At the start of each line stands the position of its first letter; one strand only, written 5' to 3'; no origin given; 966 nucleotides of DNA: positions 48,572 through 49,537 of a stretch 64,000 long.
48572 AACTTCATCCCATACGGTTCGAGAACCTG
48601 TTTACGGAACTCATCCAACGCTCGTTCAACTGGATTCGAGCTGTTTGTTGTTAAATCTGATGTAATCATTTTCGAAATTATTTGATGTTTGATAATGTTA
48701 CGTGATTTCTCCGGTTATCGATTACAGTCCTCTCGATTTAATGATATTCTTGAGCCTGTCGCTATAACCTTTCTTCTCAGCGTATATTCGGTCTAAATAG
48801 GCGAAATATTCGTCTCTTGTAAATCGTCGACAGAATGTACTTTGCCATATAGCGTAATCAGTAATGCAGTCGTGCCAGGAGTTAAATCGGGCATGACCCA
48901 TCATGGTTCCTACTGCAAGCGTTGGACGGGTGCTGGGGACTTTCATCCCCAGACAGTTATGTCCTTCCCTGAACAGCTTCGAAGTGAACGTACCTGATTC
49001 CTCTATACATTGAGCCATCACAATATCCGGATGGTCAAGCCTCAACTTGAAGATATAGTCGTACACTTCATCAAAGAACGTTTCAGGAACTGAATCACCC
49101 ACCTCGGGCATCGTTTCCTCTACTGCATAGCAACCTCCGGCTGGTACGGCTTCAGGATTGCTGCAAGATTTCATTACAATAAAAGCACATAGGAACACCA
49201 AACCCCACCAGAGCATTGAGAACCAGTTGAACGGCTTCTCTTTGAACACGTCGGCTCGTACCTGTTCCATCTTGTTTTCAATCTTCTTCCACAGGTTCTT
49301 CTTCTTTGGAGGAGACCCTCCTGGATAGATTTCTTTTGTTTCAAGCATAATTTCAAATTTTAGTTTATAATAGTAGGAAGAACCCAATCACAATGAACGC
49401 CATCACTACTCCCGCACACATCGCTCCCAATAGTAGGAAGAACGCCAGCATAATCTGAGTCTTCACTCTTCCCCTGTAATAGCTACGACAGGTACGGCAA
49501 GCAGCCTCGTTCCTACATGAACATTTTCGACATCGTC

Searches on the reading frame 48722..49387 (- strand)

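Call 11: search_protein_families(library=phrogs, proteins=[window:48722-49387:-], max_evalue=0.001)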
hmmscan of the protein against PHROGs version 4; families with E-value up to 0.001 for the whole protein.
window:48722-49387:- (221 aa): 1 family
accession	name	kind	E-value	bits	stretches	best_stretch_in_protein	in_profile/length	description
phrog_21890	-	lysis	1.3e-12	49.1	1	122-215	30-125/186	endolysin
